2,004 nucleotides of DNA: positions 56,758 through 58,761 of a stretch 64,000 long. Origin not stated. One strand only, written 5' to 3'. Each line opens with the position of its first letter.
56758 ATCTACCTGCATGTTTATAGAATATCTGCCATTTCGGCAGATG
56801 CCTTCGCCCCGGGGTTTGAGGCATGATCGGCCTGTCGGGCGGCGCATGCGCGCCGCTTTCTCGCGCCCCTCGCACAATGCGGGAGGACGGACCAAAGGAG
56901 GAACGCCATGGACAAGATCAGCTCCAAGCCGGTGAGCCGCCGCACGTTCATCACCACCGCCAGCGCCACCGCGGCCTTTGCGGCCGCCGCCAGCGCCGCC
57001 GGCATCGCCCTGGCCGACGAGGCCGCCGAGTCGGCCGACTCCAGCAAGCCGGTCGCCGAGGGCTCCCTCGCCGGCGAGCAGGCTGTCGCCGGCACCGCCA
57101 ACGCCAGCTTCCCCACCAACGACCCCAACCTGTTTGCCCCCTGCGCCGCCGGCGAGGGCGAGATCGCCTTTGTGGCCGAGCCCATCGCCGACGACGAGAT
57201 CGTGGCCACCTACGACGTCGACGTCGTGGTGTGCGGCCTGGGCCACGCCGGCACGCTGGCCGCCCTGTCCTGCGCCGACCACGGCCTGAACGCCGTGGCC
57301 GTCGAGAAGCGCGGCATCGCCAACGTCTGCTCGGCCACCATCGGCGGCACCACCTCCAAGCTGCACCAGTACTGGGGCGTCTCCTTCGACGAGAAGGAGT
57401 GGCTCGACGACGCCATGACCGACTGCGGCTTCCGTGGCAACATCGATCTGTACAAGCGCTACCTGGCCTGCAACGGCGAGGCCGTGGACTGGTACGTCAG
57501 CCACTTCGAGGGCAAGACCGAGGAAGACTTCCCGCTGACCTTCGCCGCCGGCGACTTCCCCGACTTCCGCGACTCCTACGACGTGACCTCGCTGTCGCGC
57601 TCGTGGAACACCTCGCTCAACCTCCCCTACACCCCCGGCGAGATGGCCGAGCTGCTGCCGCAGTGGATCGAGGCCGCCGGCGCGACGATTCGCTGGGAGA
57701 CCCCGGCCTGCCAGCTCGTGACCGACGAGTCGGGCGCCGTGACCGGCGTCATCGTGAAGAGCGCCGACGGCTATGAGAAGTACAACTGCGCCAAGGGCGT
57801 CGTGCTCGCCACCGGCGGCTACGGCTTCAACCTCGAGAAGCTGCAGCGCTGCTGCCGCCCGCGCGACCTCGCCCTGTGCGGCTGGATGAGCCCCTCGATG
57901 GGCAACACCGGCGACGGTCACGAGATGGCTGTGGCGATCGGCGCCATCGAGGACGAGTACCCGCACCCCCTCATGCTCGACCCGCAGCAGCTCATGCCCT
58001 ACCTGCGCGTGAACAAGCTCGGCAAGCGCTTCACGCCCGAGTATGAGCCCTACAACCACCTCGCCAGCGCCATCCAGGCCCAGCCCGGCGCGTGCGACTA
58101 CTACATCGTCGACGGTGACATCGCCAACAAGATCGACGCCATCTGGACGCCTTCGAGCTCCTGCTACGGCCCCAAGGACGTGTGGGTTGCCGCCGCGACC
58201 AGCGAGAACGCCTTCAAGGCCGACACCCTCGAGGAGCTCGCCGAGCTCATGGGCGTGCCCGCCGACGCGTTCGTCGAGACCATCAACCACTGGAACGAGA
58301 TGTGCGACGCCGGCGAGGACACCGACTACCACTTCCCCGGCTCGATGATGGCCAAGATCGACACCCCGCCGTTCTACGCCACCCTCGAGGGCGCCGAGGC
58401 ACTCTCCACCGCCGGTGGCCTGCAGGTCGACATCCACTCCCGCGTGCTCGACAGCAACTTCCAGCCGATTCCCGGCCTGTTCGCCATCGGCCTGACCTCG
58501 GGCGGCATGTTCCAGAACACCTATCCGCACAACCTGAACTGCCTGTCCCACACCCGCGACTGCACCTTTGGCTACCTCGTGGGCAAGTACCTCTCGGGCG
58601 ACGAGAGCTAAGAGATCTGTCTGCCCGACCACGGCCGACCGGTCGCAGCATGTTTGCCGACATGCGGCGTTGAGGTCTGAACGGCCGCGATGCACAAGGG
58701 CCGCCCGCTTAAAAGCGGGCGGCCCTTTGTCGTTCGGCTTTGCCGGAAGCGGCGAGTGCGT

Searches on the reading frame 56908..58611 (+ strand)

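Call 54: search_protein_families(library=pfam, proteins=[window:56908-58611:+])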
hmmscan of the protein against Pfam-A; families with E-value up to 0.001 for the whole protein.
window:56908-58611:+ (567 aa): 4 families
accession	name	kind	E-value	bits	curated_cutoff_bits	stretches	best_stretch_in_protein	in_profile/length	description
PF00890.30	FAD_binding_2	-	3.8e-51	175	20.4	1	105-544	1-412/414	FAD binding domain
PF01266.30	DAO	-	1.1e-09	38.8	27.9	0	105-206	1-80/353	FAD dependent oxidoreductase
PF12831.13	FAD_oxidored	-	1.1e-06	28.7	27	0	105-137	1-33/416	FAD dependent oxidoreductase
PF03486.20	HI0933_like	-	0.00019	21.4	50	0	105-135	2-32/244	HI0933-like protein Rossmann domain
